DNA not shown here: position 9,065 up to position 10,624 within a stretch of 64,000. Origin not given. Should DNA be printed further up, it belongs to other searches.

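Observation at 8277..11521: GDP-mannose 4,6-dehydratase fused to a TylC3/TcaB9-type sugar C-methyltransferase, followed by an Rmd-like reductase: predicted pathway to a GDP-linked C-methyl-branched 6-deoxyhexose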

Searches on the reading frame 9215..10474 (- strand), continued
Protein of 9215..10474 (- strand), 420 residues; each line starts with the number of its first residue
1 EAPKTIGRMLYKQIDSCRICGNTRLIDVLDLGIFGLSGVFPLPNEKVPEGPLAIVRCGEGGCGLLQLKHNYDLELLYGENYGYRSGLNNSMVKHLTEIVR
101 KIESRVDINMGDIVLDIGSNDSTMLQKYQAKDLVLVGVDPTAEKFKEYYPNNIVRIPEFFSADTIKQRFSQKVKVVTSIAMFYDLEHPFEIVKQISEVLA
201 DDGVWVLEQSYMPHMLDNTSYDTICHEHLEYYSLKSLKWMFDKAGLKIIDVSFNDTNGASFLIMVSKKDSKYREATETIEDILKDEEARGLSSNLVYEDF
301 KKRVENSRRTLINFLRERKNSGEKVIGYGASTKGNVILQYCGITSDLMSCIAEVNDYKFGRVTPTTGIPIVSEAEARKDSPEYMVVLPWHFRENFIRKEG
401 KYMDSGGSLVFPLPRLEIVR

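Call 62: search_protein_families(library=pfam, proteins=[L009:9709-10713:+, L010:11303-13225:+, L014:9301-10011:+, L017:8995-9915:+, L017:11460-12512:+, L031:8837-9790:+, L057:11193-11948:+, L065:11107-11925:+, L073:11243-12046:+, L080:11199-12413:+], max_evalue=0.0001)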
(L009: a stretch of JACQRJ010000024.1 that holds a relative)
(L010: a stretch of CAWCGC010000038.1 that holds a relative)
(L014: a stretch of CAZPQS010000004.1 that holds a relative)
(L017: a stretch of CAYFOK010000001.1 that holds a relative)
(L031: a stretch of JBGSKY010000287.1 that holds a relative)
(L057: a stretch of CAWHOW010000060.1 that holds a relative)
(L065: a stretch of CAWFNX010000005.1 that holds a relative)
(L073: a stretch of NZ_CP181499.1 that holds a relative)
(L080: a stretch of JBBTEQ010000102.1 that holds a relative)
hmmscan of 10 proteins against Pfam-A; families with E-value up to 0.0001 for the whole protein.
L009:9709-10713:+ (335 aa): 1 family
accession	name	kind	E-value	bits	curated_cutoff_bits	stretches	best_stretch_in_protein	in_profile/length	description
PF00535.33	Glycos_transf_2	-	1.7e-05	25.2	23.3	1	42-137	2-102/168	Glycosyl transferase family 2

L010:11303-13225:+ (641 aa): 0 families

L014:9301-10011:+ (237 aa): 3 families
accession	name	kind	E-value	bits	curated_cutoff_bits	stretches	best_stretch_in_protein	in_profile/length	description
PF00535.33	Glycos_transf_2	-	2.7e-32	112.5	23.3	1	7-165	1-165/168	Glycosyl transferase family 2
PF13641.12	Glyco_tranf_2_3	-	3.3e-07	31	27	1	6-121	3-126/230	Glycosyltransferase like family 2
PF13506.12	Glyco_transf_21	-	4.8e-06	26.6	21.7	1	75-149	22-99/174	Glycosyl transferase family 21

L017:8995-9915:+ (307 aa): 4 families
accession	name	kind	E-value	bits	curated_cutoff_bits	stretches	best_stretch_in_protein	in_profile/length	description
PF08241.18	Methyltransf_11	-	2.6e-15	57.3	21.2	1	56-158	1-94/95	Methyltransferase domain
PF13649.12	Methyltransf_25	-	8.4e-14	52.5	27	1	55-155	1-97/97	Methyltransferase domain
PF13847.12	Methyltransf_31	-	2.3e-11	44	27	1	51-168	3-114/145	Methyltransferase domain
PF08242.18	Methyltransf_12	-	4.3e-07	31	30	1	56-157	1-98/98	Methyltransferase domain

L017:11460-12512:+ (351 aa): 2 families
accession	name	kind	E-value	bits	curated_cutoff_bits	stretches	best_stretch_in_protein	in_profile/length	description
PF04055.27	Radical_SAM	-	2.3e-19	70.6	29.5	1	41-172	2-139/166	Radical SAM superfamily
PF13186.11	SPASM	-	2e-15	57.3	21.5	1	242-309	1-67/67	Iron-sulfur cluster-binding domain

L031:8837-9790:+ (318 aa): 1 family
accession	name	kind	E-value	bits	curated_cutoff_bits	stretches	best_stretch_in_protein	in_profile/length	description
PF08668.18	HDOD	-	1.4e-50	171.9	22.9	1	34-229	1-196/196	HDOD domain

L057:11193-11948:+ (252 aa): 2 families
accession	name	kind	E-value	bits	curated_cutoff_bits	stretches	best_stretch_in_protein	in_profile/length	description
PF00535.33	Glycos_transf_2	-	4.6e-27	95.4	23.3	1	26-181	1-162/168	Glycosyl transferase family 2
PF13641.12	Glyco_tranf_2_3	-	1.7e-05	25.4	27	1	24-124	2-108/230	Glycosyltransferase like family 2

L065:11107-11925:+ (273 aa): 4 families
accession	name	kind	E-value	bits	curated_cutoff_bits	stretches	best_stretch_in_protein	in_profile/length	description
PF00583.31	Acetyltransf_1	-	1e-11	45.5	20.7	1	188-252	55-116/116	Acetyltransferase (GNAT) family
PF13508.13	Acetyltransf_7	-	8.4e-09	36.1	27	1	196-253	31-83/84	Acetyltransferase (GNAT) domain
PF13673.13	Acetyltransf_10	-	2e-08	34.7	23.6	1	196-262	53-117/128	Acetyltransferase (GNAT) domain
PF08445.16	FR47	-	3.9e-07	30.4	22.1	1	190-254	17-79/86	FR47-like protein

L073:11243-12046:+ (268 aa): 1 family
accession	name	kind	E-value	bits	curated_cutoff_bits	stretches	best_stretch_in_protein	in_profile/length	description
PF05050.19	Methyltransf_21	-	3.8e-19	69.9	22.7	1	40-198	1-172/173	Methyltransferase FkbM domain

L080:11199-12413:+ (405 aa): 2 families
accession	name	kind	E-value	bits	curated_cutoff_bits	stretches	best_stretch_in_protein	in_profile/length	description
PF01041.23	DegT_DnrJ_EryC1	-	3.1e-110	369.2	19.8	1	49-399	3-358/360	DegT/DnrJ/EryC1/StrS aminotransferase family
PF01212.27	Beta_elim_lyase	-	3e-05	23.9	27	1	68-330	30-261/288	Beta-eliminating lyase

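Call 66: find_related_loci(query=A1, collection=viral_contigs, flank=6000)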
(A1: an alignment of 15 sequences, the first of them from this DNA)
Query A1 (420 aa) in viral_contigs; peptide patterns used: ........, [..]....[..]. (x = any residue, [..] = any of these).
600 stretches matched a pattern (row limit reached: there are more); 566 encode a relative of the query (tblastn E <= 1e-3); the best 80 are kept; 80 distinct loci.
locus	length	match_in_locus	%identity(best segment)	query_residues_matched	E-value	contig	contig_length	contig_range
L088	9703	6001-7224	49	10-419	5e-139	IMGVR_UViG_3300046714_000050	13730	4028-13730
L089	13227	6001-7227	48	10-419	6e-136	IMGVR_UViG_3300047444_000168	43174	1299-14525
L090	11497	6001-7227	48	10-419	9e-136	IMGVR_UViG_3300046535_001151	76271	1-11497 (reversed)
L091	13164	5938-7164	48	10-419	9e-136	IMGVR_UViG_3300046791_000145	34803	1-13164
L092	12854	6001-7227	47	10-419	9e-134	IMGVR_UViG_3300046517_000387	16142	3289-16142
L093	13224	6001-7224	48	11-419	2e-133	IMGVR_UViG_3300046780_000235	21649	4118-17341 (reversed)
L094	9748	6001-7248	49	10-418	2e-132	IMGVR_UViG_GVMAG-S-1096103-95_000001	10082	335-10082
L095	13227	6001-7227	47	10-419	5e-132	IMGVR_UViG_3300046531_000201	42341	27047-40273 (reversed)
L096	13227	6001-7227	47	10-419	9e-132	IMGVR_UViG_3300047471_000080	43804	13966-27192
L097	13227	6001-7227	47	10-419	9e-132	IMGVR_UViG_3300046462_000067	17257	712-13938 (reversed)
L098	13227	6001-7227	48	10-419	1e-135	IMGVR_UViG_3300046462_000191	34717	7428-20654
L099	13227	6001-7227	46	10-419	1e-129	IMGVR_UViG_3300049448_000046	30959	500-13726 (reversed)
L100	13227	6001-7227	46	10-419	1e-129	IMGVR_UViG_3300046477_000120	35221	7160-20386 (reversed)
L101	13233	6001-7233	49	1-419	4e-129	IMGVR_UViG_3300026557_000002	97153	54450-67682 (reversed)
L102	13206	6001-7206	50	8-417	7e-128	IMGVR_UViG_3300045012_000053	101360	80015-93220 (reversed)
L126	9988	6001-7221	46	10-418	2e-113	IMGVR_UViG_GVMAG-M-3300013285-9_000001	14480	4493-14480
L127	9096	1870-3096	43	12-419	3e-113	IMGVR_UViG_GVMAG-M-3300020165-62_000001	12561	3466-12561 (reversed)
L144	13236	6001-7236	45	10-419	6e-106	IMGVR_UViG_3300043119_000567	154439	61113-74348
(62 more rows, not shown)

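Call 69: search_protein_families(library=ncbifam, proteins=[L144:5977-8211:+, L126:5995-8229:+, L046:9014-9976:+, L004:1420-3621:+, L127:763-3099:+], max_evalue=1e-10)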
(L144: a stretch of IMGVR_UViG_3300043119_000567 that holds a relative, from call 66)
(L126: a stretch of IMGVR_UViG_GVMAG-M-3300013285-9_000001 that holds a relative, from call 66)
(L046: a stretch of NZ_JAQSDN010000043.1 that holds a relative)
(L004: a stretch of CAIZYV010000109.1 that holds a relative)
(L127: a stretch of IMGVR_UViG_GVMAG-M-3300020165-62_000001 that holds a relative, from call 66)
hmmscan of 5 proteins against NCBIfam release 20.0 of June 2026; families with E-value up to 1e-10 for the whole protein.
L144:5977-8211:+ (745 aa): 3 families
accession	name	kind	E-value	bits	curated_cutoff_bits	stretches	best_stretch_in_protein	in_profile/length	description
TIGR01472.1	gmd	equivalog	7.3e-33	114.2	415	1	461-742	51-334/342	GDP-mannose 4,6-dehydratase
TIGR04180.1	EDH_00030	hypoth_equivalog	2.9e-11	43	475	1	426-651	1-229/297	NAD-dependent 4,6-dehydratase LegB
TIGR01181.1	dTDP_gluc_dehyt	equivalog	5.4e-11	42.2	365.1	1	466-740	52-305/321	dTDP-glucose 4,6-dehydratase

L126:5995-8229:+ (745 aa): 4 families
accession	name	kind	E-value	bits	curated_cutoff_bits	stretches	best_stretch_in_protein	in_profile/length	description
TIGR01472.1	gmd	equivalog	9.8e-35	120.3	415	1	459-740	56-340/342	GDP-mannose 4,6-dehydratase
TIGR01181.1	dTDP_gluc_dehyt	equivalog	2.9e-16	59.4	365.1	1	415-670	1-260/321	dTDP-glucose 4,6-dehydratase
TIGR04180.1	EDH_00030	hypoth_equivalog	7.1e-13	48.3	475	1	416-670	1-255/297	NAD-dependent 4,6-dehydratase LegB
TIGR02622.1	CDP_4_6_dhtase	equivalog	3.9e-11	42.7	278.45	1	415-574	6-171/352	CDP-glucose 4,6-dehydratase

L046:9014-9976:+ (321 aa): 6 families
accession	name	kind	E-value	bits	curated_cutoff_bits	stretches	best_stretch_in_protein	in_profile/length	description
TIGR01472.1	gmd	equivalog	1.2e-99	333.8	415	1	2-316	1-341/342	GDP-mannose 4,6-dehydratase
TIGR01181.1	dTDP_gluc_dehyt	equivalog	6.3e-26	91.2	365.1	1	5-308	3-306/321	dTDP-glucose 4,6-dehydratase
TIGR04180.1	EDH_00030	hypoth_equivalog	8.1e-18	64.5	475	1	5-299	2-295/297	NAD-dependent 4,6-dehydratase LegB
TIGR01179.1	galE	equivalog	3e-16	59.1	262.3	0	5-165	3-164/332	UDP-glucose 4-epimerase GalE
NF043036.1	ErythonDh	equivalog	2.7e-14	53.1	325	1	1-162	1-164/321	D-erythronate dehydrogenase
TIGR02622.1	CDP_4_6_dhtase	equivalog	1.2e-12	47.7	278.45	0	3-165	6-172/352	CDP-glucose 4,6-dehydratase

L004:1420-3621:+ (734 aa): 3 families
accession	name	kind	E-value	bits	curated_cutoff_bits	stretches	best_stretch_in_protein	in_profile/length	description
TIGR01472.1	gmd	equivalog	2.3e-59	201.3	415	1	426-731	1-336/342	GDP-mannose 4,6-dehydratase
TIGR01181.1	dTDP_gluc_dehyt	equivalog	2.6e-20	72.7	365.1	1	461-731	47-309/321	dTDP-glucose 4,6-dehydratase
NF007582.0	PRK10217.1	equivalog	4.1e-11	42.6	698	0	463-724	50-322/355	dTDP-glucose 4,6-dehydratase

L127:763-3099:+ (779 aa): 8 families
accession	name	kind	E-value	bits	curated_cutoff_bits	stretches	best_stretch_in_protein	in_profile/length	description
TIGR01472.1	gmd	equivalog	4.2e-93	312.3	415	1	21-358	2-340/342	GDP-mannose 4,6-dehydratase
TIGR01181.1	dTDP_gluc_dehyt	equivalog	2.3e-34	118.9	365.1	1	21-354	1-309/321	dTDP-glucose 4,6-dehydratase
TIGR02622.1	CDP_4_6_dhtase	equivalog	8.1e-21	74.5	278.45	1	19-185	4-172/352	CDP-glucose 4,6-dehydratase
TIGR04180.1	EDH_00030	hypoth_equivalog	2.1e-19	69.7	475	1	22-290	1-261/297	NAD-dependent 4,6-dehydratase LegB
TIGR01179.1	galE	equivalog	1.1e-18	67.2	262.3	1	21-209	1-188/332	UDP-glucose 4-epimerase GalE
NF007490.0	PRK10084.1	subfamily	3.6e-16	59.1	649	1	21-360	2-338/361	dTDP-glucose 4,6-dehydratase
NF007582.0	PRK10217.1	equivalog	3.6e-15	55.9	698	1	20-355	2-330/355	dTDP-glucose 4,6-dehydratase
NF011728.1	PRK15181.1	equivalog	2.9e-11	43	760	1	17-251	13-244/348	Vi polysaccharide biosynthesis UDP-N-acetylglucosaminuronic acid C-4 epimerase TviC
